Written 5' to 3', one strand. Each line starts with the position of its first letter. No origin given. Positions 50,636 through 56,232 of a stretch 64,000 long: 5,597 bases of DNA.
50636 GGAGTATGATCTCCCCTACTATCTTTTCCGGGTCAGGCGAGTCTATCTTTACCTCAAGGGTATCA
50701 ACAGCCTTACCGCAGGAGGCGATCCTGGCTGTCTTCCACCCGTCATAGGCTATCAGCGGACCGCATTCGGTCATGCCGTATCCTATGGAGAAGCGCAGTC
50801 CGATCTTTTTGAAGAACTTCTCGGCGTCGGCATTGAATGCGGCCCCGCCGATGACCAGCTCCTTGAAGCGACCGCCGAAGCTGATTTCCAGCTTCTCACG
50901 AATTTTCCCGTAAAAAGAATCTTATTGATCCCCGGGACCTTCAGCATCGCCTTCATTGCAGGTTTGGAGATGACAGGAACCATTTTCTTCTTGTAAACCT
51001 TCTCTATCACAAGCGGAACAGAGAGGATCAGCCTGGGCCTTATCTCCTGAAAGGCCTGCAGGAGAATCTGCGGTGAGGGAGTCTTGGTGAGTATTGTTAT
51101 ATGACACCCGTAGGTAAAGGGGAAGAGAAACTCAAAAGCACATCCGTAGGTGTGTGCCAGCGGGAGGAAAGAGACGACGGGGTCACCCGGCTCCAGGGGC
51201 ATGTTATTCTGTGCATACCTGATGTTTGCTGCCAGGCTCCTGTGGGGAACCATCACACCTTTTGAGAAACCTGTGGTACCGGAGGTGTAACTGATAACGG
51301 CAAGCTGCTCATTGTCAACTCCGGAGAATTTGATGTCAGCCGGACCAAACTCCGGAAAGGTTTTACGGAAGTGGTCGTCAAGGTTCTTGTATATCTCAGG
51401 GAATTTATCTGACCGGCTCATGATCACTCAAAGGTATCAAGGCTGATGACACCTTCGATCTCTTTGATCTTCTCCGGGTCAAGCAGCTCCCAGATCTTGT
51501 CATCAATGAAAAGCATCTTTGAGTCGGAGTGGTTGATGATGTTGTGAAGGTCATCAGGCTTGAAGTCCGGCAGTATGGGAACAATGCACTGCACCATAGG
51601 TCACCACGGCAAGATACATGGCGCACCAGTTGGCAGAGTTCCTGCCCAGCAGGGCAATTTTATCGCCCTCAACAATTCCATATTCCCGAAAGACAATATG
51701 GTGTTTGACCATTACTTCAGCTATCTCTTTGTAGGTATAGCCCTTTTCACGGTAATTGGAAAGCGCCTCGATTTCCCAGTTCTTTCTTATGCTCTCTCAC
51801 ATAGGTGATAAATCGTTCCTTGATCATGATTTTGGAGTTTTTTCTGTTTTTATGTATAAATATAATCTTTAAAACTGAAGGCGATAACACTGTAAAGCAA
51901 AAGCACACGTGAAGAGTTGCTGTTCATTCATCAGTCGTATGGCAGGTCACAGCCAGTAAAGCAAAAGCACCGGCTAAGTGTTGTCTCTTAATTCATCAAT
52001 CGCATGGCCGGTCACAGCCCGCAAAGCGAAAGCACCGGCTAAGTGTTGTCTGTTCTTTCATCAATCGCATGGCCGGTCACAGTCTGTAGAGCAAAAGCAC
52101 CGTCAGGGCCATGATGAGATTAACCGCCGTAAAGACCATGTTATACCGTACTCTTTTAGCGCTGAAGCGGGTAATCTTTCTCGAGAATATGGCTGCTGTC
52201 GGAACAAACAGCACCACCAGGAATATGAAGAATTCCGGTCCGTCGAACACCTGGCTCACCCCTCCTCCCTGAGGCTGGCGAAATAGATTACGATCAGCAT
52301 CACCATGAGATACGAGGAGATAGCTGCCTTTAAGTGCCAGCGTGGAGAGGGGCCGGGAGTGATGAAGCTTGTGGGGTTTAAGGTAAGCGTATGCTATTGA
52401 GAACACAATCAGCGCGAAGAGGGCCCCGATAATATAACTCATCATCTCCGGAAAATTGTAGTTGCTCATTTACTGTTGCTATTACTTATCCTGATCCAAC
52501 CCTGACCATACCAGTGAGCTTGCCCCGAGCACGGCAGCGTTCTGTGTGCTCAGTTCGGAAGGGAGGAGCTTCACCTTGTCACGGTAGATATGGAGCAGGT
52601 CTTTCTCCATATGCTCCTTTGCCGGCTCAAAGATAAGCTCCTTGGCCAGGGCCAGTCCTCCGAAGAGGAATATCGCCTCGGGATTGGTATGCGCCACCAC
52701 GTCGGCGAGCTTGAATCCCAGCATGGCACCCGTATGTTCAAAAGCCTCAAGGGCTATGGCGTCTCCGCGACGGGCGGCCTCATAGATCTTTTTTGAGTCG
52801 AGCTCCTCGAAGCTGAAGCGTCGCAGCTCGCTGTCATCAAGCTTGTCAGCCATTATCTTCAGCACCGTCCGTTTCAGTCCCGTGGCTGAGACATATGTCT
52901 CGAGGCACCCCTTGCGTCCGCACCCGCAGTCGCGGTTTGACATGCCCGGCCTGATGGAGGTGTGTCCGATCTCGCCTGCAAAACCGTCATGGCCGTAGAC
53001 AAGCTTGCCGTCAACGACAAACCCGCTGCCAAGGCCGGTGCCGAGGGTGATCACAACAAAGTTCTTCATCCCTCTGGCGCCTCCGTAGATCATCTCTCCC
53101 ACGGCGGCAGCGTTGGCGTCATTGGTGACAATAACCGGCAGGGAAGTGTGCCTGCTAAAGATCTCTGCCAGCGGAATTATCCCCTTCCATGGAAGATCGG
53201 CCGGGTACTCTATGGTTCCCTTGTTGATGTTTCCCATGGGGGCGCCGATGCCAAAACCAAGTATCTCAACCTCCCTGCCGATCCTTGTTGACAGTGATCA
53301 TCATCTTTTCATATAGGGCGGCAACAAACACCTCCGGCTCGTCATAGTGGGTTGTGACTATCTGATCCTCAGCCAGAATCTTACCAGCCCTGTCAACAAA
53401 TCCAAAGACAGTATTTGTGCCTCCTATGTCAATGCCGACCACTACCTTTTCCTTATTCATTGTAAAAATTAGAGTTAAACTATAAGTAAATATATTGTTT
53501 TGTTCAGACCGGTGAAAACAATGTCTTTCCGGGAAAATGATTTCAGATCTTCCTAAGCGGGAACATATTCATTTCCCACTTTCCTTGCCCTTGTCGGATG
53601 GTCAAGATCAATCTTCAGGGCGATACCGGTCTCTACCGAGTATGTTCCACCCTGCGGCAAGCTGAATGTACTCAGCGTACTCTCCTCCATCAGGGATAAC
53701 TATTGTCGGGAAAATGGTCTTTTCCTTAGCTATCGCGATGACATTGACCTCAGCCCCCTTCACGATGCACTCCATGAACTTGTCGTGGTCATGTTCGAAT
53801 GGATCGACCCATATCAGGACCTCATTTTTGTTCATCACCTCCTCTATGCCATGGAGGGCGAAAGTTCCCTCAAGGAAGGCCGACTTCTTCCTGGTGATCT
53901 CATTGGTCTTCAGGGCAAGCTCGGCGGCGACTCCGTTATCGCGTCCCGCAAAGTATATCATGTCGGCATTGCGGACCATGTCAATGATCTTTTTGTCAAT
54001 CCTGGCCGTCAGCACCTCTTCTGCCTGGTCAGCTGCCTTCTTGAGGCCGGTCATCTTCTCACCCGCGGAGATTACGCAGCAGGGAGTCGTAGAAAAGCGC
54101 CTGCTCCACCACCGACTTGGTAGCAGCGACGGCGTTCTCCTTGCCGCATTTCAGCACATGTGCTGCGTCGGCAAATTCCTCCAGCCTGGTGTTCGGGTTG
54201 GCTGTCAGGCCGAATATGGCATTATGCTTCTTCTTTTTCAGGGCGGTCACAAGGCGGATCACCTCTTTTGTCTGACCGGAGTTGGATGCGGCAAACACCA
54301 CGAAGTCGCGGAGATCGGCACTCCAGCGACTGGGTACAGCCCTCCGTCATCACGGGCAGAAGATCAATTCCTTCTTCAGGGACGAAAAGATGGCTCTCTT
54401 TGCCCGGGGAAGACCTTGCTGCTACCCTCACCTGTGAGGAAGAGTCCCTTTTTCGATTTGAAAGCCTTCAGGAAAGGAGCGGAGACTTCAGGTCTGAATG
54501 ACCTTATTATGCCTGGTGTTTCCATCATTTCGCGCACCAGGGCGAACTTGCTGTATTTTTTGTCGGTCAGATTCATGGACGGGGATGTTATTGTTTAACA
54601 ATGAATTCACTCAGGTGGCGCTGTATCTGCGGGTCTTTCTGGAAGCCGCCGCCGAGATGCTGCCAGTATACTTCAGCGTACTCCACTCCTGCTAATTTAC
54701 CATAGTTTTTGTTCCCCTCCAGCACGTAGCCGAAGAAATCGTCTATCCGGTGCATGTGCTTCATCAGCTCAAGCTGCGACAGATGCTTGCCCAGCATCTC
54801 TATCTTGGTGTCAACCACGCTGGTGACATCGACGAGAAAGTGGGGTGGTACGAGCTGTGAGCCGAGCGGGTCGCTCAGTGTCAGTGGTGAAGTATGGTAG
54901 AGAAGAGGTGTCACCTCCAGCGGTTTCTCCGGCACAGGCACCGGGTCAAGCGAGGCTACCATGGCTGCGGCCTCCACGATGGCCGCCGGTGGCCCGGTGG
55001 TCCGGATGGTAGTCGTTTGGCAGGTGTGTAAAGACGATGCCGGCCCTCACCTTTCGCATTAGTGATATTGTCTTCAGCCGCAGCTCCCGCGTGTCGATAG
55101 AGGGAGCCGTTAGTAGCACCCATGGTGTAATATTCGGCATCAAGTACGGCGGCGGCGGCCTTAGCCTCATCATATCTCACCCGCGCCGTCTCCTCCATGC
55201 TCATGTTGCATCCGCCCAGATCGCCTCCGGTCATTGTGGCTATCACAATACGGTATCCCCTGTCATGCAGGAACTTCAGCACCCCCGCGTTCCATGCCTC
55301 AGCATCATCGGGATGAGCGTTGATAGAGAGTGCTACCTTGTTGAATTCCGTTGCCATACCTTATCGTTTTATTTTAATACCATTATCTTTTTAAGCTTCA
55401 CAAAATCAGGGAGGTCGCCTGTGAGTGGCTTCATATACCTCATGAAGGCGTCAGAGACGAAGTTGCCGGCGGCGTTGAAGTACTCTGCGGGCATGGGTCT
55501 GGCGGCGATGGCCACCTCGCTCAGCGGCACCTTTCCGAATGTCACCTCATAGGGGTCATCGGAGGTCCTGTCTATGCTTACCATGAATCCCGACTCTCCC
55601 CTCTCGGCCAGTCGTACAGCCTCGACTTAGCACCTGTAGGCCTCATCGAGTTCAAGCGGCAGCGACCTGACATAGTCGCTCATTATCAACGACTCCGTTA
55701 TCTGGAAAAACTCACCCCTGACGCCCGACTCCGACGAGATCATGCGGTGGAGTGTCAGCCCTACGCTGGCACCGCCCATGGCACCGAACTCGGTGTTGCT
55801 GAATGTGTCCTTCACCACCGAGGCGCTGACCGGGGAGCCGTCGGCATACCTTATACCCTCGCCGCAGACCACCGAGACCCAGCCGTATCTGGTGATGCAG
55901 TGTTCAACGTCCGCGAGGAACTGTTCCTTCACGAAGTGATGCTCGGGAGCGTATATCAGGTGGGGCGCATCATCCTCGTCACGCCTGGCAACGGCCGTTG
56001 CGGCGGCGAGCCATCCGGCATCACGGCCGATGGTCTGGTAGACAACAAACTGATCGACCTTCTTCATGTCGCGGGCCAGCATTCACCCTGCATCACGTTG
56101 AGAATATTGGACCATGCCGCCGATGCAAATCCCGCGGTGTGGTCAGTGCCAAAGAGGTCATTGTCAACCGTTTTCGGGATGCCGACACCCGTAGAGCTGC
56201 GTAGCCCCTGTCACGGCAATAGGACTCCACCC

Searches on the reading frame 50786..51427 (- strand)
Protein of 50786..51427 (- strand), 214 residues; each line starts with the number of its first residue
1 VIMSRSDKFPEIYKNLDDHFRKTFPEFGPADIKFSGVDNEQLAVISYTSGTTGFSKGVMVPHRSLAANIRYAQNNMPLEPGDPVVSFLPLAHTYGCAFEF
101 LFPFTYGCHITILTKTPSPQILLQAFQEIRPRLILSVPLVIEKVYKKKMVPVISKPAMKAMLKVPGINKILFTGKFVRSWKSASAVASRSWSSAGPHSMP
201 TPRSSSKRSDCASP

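Call 40: search_protein_families(library=pfam, proteins=[window:50786-51427:-], max_evalue=0.01)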
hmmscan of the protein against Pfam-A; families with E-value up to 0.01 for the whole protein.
window:50786-51427:- (214 aa): 1 family
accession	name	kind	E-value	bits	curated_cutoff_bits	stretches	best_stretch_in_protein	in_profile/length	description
PF00501.34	AMP-binding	-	4.9e-26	91.9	29.9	1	34-149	156-275/384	AMP-binding enzyme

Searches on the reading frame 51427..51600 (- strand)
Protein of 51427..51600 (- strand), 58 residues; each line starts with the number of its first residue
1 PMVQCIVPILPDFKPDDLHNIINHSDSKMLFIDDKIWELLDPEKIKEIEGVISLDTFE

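Call 41: search_protein_families(library=pfam, proteins=[window:51427-51600:-], max_evalue=0.01)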
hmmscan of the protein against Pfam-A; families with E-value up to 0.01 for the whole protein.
window:51427-51600:- (58 aa): 1 family
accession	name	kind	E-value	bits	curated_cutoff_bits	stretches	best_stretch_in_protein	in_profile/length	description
PF00501.34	AMP-binding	-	0.00071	18.9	29.9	1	6-47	73-114/384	AMP-binding enzyme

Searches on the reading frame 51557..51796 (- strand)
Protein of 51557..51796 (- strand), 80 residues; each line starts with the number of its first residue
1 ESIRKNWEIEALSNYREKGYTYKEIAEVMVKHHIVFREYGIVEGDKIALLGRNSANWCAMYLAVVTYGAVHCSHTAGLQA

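Call 41: search_protein_families(library=pfam, proteins=[window:51557-51796:-], max_evalue=0.01)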
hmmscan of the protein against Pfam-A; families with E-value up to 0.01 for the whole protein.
window:51557-51796:- (80 aa): 1 family
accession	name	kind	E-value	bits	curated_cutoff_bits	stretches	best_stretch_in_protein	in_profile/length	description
PF00501.34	AMP-binding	-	2.7e-07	30.2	29.9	1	8-72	10-74/384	AMP-binding enzyme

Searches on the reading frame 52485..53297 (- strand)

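Call 41: search_protein_families(library=pfam, proteins=[window:52485-53297:-], max_evalue=0.01)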
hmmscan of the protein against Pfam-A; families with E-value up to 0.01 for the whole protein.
window:52485-53297:- (271 aa): 2 families
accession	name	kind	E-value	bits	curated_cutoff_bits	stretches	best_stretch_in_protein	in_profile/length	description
PF00480.26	ROK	-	5.5e-52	177.5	22.9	1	11-263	56-291/294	ROK family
PF02685.22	Glucokinase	-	0.00064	19.3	22.1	1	72-216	120-263/314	Glucokinase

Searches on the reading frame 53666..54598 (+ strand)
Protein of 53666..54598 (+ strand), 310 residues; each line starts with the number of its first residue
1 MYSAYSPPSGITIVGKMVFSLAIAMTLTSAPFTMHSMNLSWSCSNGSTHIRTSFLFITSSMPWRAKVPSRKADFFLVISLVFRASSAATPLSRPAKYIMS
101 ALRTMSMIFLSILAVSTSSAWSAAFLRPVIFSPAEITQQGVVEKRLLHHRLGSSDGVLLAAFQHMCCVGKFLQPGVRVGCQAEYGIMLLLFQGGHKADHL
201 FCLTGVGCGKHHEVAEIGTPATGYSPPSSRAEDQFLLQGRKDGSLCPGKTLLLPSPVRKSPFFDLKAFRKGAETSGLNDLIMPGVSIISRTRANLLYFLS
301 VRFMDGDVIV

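Call 13: find_encoding_contigs(protein=window:53666-54598:+, flank=10000, max_places=4)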
Protein window:53666-54598:+ (310 aa): no gene with exactly this product is on record in the collection.

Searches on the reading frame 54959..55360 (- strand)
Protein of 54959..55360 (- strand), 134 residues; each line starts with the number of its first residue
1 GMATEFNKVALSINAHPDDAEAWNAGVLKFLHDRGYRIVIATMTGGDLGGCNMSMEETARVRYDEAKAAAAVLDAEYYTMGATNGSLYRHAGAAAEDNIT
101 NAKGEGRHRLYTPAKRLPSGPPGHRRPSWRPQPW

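Call 41: search_protein_families(library=pfam, proteins=[window:54959-55360:-], max_evalue=0.01)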
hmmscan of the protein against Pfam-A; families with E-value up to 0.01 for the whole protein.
window:54959-55360:- (134 aa): 1 family
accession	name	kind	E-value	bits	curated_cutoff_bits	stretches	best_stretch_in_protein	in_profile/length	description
PF02585.22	PIG-L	-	8.6e-12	46.1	28.2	1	12-102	2-96/129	GlcNAc-PI de-N-acetylase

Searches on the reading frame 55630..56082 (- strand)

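Call 41: search_protein_families(library=pfam, proteins=[window:55630-56082:-], max_evalue=0.01)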
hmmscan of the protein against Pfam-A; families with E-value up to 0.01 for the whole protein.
window:55630-56082:- (151 aa): 1 family
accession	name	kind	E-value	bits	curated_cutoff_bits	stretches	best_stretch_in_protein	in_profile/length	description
PF00365.25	PFK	-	3.4e-07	30.4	30.9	1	7-95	157-237/277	Phosphofructokinase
